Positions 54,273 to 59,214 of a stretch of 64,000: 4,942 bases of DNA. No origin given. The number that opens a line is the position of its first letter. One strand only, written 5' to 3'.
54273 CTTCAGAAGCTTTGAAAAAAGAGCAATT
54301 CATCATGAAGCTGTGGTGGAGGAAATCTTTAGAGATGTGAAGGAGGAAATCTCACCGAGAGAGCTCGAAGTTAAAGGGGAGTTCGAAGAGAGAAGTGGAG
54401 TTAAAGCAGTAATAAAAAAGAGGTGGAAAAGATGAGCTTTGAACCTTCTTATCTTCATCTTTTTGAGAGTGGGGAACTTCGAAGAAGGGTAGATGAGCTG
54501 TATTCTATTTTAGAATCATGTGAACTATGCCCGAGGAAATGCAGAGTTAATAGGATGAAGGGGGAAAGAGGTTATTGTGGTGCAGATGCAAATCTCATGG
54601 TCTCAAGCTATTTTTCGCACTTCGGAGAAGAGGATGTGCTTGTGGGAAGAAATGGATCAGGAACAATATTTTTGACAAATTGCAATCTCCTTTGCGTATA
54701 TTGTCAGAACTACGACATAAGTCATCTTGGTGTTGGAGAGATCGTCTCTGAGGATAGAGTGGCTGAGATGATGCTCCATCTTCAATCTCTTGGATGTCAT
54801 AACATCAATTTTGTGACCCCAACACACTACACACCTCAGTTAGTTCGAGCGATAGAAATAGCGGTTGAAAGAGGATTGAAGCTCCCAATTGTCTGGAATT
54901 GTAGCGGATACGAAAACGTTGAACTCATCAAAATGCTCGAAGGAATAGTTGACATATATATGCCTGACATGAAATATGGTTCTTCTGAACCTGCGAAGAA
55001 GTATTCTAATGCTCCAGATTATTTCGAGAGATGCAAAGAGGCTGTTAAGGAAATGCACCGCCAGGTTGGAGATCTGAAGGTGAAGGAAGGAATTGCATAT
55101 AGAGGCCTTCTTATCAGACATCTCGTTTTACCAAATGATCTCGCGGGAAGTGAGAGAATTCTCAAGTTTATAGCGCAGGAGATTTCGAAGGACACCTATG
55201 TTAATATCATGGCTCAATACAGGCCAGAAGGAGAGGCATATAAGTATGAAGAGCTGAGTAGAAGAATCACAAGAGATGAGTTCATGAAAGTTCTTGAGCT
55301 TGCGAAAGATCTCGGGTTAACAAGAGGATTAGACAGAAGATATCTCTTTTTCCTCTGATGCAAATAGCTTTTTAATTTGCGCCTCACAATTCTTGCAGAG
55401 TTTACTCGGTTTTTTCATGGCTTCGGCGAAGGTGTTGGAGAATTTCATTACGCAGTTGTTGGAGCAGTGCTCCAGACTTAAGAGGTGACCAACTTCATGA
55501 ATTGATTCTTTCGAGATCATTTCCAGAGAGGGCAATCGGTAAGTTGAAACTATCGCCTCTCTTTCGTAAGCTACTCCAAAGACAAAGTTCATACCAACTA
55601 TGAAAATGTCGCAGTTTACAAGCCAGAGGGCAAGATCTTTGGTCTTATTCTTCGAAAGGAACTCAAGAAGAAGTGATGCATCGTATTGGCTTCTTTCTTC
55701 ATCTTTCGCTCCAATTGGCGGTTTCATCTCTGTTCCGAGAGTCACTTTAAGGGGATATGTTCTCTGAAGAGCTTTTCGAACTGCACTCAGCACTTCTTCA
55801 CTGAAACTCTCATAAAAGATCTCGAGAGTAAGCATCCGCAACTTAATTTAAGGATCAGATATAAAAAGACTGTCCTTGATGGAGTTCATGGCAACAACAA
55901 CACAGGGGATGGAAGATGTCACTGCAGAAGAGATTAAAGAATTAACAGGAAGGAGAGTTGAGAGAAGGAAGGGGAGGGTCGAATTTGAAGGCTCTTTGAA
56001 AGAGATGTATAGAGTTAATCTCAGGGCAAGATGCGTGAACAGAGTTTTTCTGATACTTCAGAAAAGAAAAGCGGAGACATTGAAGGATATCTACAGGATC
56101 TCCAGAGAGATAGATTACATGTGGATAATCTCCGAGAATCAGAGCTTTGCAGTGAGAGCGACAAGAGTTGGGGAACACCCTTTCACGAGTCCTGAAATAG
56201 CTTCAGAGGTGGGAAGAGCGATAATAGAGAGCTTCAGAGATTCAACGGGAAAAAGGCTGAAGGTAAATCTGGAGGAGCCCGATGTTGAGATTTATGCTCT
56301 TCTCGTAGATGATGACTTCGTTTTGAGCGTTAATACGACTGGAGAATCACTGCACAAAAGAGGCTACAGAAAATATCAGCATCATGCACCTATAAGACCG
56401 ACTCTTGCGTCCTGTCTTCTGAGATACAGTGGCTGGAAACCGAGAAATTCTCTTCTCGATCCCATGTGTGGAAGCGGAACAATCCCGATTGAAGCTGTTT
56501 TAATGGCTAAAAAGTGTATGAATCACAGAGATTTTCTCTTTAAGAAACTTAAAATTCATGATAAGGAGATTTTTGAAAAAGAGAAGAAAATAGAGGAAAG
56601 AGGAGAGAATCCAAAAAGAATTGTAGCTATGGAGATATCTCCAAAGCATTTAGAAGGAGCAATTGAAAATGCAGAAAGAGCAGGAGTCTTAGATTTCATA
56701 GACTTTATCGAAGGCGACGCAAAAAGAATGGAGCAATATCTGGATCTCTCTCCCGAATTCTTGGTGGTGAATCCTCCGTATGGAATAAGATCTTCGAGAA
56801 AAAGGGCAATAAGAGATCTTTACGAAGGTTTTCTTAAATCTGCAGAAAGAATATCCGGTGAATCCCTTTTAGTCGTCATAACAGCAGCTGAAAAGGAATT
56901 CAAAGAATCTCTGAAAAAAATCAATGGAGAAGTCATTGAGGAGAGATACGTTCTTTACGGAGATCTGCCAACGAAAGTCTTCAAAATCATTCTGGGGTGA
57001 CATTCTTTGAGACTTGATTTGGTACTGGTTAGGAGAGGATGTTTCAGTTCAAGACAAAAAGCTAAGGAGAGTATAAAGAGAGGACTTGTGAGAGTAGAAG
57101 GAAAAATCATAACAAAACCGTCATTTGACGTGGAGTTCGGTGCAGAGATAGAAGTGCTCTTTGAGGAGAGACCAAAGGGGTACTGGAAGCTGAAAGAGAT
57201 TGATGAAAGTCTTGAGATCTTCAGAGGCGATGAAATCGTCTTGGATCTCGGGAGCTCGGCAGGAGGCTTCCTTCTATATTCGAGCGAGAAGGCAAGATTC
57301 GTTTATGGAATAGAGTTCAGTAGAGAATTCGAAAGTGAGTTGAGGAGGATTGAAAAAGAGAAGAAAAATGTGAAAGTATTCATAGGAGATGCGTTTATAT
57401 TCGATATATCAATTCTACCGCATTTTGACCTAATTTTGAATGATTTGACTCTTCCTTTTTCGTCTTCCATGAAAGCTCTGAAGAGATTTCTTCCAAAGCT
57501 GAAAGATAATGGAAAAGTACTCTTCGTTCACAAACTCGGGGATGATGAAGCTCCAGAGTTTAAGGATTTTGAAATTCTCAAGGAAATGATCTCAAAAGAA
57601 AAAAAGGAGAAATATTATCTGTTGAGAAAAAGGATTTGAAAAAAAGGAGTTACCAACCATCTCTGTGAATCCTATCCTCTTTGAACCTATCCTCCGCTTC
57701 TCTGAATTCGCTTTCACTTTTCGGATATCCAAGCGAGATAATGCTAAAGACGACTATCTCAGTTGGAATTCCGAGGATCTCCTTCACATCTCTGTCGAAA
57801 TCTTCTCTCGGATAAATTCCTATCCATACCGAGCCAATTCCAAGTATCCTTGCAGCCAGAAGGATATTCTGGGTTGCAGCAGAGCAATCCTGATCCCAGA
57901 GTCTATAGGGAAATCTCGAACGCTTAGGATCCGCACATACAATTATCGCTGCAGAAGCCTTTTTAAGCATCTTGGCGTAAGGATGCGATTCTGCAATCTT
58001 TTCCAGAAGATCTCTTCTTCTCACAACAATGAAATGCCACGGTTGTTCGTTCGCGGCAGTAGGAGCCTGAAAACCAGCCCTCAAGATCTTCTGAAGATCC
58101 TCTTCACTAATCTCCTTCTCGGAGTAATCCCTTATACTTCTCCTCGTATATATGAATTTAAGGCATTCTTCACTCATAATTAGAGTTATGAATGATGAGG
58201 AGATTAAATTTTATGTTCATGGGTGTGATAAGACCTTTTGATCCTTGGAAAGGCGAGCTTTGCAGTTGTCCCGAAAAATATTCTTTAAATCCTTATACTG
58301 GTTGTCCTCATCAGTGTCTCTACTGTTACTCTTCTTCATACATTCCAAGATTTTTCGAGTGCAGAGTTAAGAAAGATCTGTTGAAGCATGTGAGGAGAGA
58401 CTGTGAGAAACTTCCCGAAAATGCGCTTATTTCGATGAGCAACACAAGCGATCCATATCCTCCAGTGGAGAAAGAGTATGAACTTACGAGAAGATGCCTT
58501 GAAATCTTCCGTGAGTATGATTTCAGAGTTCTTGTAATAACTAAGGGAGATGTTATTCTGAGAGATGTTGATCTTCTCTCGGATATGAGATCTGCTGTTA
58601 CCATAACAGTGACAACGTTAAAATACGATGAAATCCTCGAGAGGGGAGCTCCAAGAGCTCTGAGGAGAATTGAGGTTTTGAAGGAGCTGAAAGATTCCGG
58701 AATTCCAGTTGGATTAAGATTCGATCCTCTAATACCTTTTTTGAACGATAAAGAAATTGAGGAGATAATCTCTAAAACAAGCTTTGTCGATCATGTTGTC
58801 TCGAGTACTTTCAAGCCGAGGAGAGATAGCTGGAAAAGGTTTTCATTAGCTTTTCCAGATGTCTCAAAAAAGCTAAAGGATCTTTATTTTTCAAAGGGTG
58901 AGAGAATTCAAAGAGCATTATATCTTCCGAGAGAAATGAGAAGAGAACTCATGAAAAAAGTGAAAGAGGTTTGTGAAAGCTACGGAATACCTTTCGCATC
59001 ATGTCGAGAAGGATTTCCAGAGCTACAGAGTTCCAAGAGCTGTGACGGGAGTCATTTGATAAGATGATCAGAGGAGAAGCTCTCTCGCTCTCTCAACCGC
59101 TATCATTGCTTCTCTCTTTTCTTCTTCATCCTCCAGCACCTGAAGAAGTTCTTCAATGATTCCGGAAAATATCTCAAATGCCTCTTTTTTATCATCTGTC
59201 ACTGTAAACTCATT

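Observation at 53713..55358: Rcl/DNPH1-like N-glycosidase domain fused to a QueF-like domain and coupled to a PflX-type radical SAM enzyme: candidate undescribed 7-deazapurine module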

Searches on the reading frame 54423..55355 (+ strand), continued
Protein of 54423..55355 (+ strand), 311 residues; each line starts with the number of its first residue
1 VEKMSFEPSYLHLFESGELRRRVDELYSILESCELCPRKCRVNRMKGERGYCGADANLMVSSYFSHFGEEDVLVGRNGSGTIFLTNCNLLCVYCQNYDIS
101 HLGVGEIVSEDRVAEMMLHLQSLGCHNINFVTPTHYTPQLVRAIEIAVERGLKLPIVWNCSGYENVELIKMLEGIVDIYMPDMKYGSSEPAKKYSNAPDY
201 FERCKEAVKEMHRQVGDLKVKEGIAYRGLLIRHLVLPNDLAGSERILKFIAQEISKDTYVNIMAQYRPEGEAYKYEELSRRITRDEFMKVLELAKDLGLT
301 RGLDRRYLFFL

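Call 85: find_encoding_contigs(protein=P0101, flank=5000, max_places=1)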
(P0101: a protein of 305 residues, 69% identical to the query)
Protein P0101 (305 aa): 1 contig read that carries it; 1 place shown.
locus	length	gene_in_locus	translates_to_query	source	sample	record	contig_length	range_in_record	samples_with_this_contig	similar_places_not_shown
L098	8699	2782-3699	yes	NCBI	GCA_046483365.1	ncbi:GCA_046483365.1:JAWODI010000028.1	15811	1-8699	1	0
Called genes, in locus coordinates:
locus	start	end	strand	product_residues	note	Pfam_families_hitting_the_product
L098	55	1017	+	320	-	PF04069:OpuAC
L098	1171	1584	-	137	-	PF00583:Acetyltransf_1, PF13673:Acetyltransf_10, PF13508:Acetyltransf_7, PF08445:FR47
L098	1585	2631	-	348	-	PF00294:PfkB, PF25270:Khk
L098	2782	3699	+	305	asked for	PF04055:Radical_SAM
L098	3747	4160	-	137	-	PF11969:DcpS_C, PF01230:HIT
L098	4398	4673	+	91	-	-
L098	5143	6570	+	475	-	PF00809:Pterin_bind (weak), PF14251:PterinBD-DUF4346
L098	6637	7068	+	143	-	PF23958:DUF7287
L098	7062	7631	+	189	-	PF23959:DUF7288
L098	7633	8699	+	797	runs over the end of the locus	-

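Call 89: search_protein_families(library=padloc, proteins=[window:54432-55355:+], max_evalue=0.01)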
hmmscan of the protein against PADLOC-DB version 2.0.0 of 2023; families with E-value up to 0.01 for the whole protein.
window:54432-55355:+ (308 aa): 1 family
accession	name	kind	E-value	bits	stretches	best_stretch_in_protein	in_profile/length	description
PDLC02904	pVip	-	8.5e-05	20.2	1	81-162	10-90/262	Viperins associated with kinases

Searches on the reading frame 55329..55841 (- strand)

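Call 3: search_protein_families(library=pfam, proteins=[window:55329-55841:-], max_evalue=1)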
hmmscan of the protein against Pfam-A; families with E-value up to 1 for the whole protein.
window:55329-55841:- (170 aa): 3 families
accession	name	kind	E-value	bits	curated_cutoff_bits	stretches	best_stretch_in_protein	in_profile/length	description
PF07998.17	Peptidase_M54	-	5.5e-16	59.6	24.4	1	42-158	57-194/194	Peptidase family M54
PF00413.30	Peptidase_M10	-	0.02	15.2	24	1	113-159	112-157/159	Matrixin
PF13582.12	Reprolysin_3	-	0.047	14.7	22.4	1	67-125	62-122/123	Metallo-peptidase family M12B Reprolysin-like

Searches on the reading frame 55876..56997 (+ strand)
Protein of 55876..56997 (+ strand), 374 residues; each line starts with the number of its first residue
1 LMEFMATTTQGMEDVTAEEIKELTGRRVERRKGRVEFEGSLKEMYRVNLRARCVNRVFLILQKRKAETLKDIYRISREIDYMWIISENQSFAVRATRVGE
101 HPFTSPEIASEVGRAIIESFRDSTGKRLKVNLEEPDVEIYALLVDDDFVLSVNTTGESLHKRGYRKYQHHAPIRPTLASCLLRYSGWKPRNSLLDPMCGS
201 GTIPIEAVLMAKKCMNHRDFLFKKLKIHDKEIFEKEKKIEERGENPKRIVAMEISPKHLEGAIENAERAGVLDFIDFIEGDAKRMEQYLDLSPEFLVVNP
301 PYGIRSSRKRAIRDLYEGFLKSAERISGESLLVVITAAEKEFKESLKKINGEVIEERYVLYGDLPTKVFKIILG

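Call 3: search_protein_families(library=pfam, proteins=[window:55876-56997:+], max_evalue=1)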
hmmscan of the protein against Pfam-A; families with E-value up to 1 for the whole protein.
window:55876-56997:+ (374 aa): 9 families
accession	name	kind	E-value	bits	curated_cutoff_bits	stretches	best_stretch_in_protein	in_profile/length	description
PF01170.24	UPF0020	-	1.6e-50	172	22.3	1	162-363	1-193/197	RMKL-like, methyltransferase domain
PF22020.1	RlmL_1st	-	2.5e-16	59.8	27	1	3-58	1-55/55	RlmL ferredoxin-like domain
PF02926.22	THUMP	-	7.1e-16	58.8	20.6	1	67-152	2-83/84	THUMP domain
PF09445.16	Methyltransf_15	-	0.0045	17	22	1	247-311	23-90/165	RNA cap guanine-N2 methyltransferase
PF13649.12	Methyltransf_25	-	0.018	16.2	27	1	241-286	17-59/97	Methyltransferase domain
PF13847.12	Methyltransf_31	-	0.023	14.8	27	1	246-287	28-68/145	Methyltransferase domain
PF01596.23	Methyltransf_3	-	0.038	13.7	22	1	248-287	71-111/204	O-methyltransferase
PF08241.18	Methyltransf_11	-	0.058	14.5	21.2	1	243-289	18-57/95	Methyltransferase domain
PF03602.21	Cons_hypoth95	-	0.083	13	24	0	190-208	42-60/182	Conserved hypothetical protein 95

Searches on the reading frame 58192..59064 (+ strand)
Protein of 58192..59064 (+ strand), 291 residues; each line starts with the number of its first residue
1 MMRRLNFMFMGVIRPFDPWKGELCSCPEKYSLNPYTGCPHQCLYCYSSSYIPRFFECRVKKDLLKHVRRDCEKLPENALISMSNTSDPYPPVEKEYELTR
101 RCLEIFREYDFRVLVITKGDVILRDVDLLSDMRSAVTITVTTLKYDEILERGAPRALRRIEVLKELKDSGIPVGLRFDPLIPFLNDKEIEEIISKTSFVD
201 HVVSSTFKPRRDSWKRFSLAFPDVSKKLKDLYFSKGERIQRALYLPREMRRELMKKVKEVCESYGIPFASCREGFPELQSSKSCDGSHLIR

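Call 70: search_protein_families(library=ncbifam, proteins=[window:58192-59064:+], max_evalue=0.01)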
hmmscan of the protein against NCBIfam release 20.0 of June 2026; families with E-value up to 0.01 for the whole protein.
window:58192-59064:+ (291 aa): 6 families
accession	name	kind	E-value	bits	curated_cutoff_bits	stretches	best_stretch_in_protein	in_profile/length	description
NF033668.1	rSAM_PA0069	hypoth_equivalog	2.7e-34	118.7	360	1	28-196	57-241/348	PA0069 family radical SAM protein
NF038135.1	rSAM_Rv2578c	equivalog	1.1e-22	80.5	430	1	26-266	58-316/317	Rv2578c family radical SAM protein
TIGR04470.1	rSAM_mob_pairB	equivalog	1.2e-21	77.3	410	1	29-268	19-256/285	radical SAM mobile pair protein B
NF038136.1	rSAM_Rv_intein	exception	2e-17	63.3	700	1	77-262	377-569/574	intein-containing Rv2578c family radical SAM protein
TIGR04070.1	photo_TT_lyase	equivalog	3.8e-08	32.7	400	1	23-188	72-241/338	spore photoproduct lyase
TIGR02026.1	BchE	equivalog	0.00045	19.2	481.35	1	36-136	201-297/497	magnesium-protoporphyrin IX monomethyl ester anaerobic oxidative cyclase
